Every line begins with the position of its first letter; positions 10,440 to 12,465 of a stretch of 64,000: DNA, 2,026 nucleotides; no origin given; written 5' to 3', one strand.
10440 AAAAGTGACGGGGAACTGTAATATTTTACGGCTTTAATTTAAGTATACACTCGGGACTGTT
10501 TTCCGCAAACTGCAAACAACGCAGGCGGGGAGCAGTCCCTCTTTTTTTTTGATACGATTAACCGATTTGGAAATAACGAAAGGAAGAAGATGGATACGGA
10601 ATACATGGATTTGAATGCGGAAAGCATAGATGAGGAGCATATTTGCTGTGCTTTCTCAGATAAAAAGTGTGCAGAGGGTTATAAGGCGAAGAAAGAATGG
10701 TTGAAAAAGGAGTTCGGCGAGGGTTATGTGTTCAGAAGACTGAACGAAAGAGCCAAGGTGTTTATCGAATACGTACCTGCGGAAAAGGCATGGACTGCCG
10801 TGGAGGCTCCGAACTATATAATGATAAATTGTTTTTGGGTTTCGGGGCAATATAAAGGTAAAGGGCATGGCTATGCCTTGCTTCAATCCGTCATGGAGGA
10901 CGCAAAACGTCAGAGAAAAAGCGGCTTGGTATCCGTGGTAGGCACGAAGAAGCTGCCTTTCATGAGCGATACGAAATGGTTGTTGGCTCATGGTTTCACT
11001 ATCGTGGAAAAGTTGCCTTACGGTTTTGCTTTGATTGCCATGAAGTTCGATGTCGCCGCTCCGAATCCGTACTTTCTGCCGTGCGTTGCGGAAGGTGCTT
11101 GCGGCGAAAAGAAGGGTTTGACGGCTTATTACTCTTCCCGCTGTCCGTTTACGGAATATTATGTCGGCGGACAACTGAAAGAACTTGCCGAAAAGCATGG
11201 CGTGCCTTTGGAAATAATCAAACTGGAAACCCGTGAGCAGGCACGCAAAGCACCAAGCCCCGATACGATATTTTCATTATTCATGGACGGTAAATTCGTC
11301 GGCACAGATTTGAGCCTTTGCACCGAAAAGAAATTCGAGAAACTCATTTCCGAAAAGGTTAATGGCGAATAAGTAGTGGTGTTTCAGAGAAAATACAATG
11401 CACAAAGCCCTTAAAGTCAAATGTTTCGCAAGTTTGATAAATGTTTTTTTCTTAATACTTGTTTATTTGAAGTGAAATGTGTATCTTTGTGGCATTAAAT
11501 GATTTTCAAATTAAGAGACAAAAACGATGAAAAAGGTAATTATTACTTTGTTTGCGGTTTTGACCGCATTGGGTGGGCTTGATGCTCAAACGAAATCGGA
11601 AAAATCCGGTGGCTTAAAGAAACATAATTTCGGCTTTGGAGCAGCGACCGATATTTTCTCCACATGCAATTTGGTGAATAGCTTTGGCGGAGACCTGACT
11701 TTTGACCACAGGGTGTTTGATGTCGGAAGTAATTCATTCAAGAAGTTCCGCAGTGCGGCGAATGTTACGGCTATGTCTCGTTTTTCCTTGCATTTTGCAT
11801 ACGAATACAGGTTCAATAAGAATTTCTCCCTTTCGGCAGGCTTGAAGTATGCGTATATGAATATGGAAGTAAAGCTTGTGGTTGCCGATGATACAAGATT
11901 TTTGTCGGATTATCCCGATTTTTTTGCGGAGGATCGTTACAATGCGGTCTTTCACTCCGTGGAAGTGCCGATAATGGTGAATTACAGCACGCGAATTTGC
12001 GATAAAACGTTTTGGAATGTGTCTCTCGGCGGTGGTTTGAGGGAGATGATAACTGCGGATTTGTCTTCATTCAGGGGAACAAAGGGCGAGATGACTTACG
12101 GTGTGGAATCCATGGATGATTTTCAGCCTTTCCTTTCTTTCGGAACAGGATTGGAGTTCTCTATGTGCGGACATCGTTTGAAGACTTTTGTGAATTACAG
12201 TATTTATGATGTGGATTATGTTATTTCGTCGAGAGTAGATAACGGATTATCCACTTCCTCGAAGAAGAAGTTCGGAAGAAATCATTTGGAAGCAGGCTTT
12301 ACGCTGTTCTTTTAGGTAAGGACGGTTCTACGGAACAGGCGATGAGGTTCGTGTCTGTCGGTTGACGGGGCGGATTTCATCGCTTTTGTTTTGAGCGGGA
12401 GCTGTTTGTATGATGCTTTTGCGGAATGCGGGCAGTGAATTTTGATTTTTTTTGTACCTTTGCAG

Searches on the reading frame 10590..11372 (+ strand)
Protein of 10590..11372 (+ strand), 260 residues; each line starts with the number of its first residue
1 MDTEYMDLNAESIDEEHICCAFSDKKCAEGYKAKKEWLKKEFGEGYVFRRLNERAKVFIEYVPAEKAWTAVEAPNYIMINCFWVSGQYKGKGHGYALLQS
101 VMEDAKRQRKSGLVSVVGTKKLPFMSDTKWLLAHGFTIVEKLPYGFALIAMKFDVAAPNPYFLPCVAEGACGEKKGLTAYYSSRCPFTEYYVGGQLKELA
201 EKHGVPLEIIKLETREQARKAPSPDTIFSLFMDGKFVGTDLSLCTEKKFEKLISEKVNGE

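Call 17: search_protein_families(library=pfam, proteins=[window:10590-11372:+], max_evalue=0.001)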
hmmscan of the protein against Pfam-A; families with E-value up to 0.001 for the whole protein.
window:10590-11372:+ (260 aa): 2 families
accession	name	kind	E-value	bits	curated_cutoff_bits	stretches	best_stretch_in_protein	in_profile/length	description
PF14268.11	YoaP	-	1.7e-16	59.9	25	1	206-251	1-44/44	YoaP-like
PF00583.31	Acetyltransf_1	-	4.5e-06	27.4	20.7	1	22-109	12-92/116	Acetyltransferase (GNAT) family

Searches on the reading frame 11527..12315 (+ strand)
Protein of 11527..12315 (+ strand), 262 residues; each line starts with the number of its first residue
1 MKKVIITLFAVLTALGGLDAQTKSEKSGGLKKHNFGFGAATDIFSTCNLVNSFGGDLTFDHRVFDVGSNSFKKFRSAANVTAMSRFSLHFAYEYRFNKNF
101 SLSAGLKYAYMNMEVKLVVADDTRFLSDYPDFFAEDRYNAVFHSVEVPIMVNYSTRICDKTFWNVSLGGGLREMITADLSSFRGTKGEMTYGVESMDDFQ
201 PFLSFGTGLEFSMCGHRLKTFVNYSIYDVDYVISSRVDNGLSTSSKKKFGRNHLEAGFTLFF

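Call 17: search_protein_families(library=pfam, proteins=[window:11527-12315:+], max_evalue=0.001)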
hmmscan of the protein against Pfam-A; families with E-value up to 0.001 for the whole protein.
window:11527-12315:+ (262 aa): 2 families
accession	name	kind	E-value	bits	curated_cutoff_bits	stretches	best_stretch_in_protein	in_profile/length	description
PF13568.12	OMP_b-brl_2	-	7.8e-08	33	27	1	84-212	38-157/175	Outer membrane protein beta-barrel domain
PF11751.14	PorP_SprF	-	0.00017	21.7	22.3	1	72-131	68-123/273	Type IX secretion system membrane protein PorP/SprF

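Call 95: search_protein_families(library=ncbifam, proteins=[window:11527-12315:+], max_evalue=0.001)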
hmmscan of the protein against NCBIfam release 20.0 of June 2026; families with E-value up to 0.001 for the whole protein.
window:11527-12315:+ (262 aa): 1 family
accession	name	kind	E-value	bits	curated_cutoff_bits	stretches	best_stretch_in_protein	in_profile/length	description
NF049866.1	outer_TDE1717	subfamily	0.00031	20.8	135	0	1-213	1-161/210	TDE1717 family outer membrane beta-barrel protein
